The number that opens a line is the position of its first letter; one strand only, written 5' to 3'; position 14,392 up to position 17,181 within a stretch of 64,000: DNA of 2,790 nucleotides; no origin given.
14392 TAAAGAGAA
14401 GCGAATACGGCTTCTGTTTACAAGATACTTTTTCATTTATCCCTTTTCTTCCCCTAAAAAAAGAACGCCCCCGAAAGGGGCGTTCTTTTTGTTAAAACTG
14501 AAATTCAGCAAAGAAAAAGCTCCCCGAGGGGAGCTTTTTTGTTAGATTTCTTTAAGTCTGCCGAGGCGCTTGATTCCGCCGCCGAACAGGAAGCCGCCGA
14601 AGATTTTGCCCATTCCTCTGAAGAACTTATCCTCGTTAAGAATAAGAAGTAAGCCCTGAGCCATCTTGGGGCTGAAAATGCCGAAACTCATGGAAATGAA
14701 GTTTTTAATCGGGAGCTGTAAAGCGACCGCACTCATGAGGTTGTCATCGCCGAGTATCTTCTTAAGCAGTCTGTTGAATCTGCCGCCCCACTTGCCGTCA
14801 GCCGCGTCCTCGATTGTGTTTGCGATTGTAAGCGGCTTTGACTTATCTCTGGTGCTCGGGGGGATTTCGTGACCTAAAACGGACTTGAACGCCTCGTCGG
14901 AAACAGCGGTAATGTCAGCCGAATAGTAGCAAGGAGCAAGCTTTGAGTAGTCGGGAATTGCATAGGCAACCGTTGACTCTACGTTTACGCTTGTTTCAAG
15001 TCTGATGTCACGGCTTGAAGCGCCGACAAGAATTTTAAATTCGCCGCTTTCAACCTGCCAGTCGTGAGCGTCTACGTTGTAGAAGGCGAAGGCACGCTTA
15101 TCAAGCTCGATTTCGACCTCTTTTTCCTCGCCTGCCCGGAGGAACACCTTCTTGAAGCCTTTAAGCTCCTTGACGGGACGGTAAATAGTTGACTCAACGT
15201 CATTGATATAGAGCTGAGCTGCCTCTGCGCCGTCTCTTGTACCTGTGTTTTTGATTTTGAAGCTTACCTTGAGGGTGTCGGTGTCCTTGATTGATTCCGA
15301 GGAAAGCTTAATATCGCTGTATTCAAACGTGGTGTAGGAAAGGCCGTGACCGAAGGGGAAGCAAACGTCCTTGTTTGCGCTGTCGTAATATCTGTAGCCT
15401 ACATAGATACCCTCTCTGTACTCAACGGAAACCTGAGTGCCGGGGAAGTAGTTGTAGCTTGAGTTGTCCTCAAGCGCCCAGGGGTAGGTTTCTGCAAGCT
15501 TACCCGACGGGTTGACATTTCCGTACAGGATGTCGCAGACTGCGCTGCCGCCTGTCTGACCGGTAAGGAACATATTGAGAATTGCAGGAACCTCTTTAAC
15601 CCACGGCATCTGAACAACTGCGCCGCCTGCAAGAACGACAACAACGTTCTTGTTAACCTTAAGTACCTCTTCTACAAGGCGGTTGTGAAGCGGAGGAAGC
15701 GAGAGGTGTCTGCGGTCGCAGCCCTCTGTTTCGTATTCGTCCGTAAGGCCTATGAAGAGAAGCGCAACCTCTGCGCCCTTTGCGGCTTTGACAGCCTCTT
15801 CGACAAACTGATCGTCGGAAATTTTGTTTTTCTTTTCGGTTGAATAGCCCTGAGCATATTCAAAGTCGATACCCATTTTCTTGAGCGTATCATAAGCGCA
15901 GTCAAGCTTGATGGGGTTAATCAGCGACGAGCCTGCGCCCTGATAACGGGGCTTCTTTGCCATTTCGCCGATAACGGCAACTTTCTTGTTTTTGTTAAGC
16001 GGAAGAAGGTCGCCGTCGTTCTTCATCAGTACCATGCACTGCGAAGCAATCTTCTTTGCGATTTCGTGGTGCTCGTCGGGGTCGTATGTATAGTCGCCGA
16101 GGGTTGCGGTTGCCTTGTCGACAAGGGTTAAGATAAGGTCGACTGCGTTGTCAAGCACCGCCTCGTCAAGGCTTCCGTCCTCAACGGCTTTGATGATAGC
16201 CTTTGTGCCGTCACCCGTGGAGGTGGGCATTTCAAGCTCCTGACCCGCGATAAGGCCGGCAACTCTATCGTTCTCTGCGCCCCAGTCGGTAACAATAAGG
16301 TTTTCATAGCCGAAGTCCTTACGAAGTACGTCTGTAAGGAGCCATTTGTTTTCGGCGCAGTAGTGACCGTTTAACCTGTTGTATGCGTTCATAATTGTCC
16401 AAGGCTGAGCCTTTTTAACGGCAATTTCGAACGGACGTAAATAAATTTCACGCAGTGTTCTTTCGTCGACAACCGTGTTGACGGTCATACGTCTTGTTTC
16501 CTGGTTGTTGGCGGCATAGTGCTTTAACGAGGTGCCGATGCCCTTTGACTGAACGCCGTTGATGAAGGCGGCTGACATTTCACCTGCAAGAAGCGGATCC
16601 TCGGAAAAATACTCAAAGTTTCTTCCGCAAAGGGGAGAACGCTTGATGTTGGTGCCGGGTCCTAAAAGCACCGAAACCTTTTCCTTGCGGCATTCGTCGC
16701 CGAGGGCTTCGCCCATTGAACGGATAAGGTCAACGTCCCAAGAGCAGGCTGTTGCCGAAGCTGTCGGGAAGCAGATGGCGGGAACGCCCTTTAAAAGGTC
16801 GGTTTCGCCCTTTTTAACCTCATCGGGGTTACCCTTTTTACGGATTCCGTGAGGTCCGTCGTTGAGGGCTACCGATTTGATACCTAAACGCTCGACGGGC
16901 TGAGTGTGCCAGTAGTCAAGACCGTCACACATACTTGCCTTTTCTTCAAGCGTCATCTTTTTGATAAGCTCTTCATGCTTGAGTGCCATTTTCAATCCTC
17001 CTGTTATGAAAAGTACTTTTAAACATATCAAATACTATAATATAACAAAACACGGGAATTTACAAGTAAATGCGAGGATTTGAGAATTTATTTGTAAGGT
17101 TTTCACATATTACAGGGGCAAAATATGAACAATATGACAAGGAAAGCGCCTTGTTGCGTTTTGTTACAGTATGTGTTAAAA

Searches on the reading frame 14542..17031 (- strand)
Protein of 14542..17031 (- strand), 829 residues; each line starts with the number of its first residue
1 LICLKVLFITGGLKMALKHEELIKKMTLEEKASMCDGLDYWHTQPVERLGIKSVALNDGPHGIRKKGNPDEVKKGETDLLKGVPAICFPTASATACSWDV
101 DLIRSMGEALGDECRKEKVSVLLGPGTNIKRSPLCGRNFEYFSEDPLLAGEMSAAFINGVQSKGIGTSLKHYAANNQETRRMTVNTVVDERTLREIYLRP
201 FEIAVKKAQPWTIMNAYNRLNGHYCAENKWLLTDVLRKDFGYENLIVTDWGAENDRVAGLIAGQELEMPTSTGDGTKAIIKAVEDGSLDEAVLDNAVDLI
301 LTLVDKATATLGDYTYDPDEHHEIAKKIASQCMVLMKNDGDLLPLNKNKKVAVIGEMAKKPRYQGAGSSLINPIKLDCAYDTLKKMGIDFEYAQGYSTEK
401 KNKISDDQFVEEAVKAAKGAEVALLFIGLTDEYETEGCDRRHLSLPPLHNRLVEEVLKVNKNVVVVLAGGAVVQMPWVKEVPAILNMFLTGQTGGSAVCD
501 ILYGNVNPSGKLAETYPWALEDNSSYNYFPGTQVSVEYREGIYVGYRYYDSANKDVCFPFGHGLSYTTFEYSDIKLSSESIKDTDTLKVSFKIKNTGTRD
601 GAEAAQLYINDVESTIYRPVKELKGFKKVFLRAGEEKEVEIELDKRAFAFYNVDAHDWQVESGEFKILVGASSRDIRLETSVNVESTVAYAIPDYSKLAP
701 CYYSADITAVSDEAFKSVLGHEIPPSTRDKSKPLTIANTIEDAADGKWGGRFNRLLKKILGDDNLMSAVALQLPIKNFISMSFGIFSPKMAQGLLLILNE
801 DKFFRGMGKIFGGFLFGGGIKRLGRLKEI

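Call 8: search_protein_families(library=ncbifam, proteins=[window:14542-17031:-])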
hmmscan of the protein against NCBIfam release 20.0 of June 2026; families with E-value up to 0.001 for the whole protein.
window:14542-17031:- (829 aa): 8 families
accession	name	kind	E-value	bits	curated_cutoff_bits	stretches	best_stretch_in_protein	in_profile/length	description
NF041610.1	alph_arabinopyran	equivalog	2.8e-250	832.5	1300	1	25-686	2-655/738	exo-alpha-(1->6)-L-arabinopyranosidase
NF052330.1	BetGlucosiCelf0468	equivalog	1.1e-142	477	1300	2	22-384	2-372/817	beta-d-glucosidase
NF041579.1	betaxyl_Flavo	equivalog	2.1e-96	323.7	1350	2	301-680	333-710/716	beta-xylosidase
NF052329.1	XyloArabinsidase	equivalog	2.7e-93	313.4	1050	1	85-685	108-732/750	beta-xylosidase/alpha-l-arabinosidase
NF011678.0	PRK15098.1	equivalog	5.3e-93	312.8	666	2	400-677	482-758/765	beta-glucosidase BglX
NF041776.1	xylosidase_Xyl3A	equivalog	9.4e-90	301.7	1250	2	431-679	597-842/846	xylan 1,4-beta-xylosidase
NF052331.1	Bet13-16Glucosase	equivalog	6.5e-76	256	1330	2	403-679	478-743/750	exo-beta-d-1,3/1,6-glucosidase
NF003740.0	PRK05337.1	equivalog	8.6e-06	25.1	207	1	142-249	138-250/340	beta-N-acetylhexosaminidase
